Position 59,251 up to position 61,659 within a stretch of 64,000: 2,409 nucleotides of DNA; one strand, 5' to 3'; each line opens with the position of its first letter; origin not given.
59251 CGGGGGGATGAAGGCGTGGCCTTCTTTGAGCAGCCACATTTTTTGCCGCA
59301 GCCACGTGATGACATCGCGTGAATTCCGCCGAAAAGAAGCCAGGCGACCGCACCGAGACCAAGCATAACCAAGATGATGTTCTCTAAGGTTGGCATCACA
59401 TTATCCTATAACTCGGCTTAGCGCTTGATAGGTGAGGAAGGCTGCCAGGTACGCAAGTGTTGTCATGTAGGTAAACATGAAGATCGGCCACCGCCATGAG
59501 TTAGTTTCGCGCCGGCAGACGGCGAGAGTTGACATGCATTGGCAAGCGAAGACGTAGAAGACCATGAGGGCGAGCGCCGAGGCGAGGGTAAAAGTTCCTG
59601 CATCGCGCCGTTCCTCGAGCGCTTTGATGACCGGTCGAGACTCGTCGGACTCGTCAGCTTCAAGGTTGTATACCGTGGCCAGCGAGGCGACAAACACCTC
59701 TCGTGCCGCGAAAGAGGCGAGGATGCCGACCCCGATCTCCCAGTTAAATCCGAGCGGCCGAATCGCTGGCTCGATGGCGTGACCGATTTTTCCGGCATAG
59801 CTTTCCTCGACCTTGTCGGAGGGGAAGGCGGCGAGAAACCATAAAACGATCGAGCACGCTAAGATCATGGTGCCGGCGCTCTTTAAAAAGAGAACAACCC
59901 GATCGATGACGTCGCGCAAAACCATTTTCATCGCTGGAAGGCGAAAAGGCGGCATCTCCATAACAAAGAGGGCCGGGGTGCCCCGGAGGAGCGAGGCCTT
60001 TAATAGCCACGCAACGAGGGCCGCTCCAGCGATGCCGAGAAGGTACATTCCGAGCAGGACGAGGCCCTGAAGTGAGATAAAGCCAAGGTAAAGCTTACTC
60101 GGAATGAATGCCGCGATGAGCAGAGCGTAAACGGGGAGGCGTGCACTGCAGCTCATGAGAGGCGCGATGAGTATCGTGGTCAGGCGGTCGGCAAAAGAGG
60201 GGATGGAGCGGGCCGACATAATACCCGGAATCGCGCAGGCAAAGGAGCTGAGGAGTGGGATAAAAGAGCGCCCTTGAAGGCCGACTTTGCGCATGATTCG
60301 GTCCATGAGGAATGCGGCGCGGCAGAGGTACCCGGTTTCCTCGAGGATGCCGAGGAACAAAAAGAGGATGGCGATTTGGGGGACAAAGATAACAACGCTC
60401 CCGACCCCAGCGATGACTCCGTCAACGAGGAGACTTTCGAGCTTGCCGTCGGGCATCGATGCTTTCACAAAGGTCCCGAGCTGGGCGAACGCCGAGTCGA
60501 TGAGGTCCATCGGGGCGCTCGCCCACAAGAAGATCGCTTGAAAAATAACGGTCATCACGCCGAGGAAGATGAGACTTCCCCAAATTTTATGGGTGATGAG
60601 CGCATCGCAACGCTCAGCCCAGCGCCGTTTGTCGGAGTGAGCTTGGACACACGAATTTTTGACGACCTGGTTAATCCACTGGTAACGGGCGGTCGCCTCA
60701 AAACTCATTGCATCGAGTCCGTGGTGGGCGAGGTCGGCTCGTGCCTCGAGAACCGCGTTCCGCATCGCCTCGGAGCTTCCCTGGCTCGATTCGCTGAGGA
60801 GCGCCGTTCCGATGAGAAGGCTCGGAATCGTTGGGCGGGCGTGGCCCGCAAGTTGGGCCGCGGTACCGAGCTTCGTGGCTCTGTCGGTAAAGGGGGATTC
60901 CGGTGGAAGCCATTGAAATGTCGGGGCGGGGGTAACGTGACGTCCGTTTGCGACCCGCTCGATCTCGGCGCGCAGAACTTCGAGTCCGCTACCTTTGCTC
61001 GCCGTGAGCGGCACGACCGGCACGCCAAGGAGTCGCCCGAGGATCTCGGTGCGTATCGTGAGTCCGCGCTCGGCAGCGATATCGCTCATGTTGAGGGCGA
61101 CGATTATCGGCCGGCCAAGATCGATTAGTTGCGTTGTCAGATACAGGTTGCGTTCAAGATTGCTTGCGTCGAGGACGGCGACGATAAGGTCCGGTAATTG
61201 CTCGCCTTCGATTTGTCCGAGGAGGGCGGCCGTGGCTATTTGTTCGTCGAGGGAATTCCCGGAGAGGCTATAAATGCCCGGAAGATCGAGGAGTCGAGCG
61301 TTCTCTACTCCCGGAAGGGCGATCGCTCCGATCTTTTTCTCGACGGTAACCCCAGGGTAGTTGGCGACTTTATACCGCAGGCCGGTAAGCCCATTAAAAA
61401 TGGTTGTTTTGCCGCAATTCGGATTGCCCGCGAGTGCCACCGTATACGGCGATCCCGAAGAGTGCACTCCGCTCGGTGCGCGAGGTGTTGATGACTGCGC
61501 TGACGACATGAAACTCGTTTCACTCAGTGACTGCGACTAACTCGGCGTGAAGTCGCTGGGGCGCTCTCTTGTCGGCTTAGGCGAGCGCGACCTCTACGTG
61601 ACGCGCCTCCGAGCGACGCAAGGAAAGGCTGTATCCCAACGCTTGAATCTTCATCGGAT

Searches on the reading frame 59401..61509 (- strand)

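Call 83: search_protein_families(library=ncbifam, proteins=[window:59401-61509:-], max_evalue=0.00001)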
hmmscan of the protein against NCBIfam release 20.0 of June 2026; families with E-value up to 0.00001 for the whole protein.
window:59401-61509:- (702 aa): 11 families
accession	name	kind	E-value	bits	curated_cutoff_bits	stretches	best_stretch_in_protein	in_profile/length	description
TIGR00437.1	feoB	equivalog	4.3e-157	524.4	315.65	1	28-668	1-594/594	ferrous iron transport protein B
NF007105.0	PRK09554.1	equivalog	1.7e-117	393.5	683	1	22-623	4-601/772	Fe(2+) transporter permease subunit FeoB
TIGR03594.1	GTPase_EngA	equivalog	1.3e-11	44.1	306.7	1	23-184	2-157/432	ribosome biogenesis GTPase Der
NF000908.1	PRK00089.1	equivalog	4.2e-10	39.4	237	1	23-186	5-166/291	GTPase Era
TIGR00231.1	small_GTP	domain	1.4e-09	38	42.5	1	22-183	4-162/164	GTP-binding protein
NF008956.1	PRK12299.1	equivalog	1e-07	31.3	300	1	24-185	161-323/327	GTPase ObgE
TIGR02729.1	Obg_CgtA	equivalog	1.1e-07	31.3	280.25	1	24-185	160-326/329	Obg family GTPase CgtA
NF007171.0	PRK09602.1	subfamily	1.4e-07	30.7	387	1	22-61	3-42/397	YchF-related putative GTPase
TIGR03596.1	GTPase_YlqF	equivalog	1.6e-07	31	208.2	1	21-120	118-213/276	ribosome biogenesis GTPase YlqF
NF008955.0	PRK12297.1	equivalog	9.6e-07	28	406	1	24-118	162-250/429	GTPase ObgE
NF002828.0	PRK03003.1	equivalog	1.1e-06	27.5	631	1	8-183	200-379/477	ribosome biogenesis GTPase Der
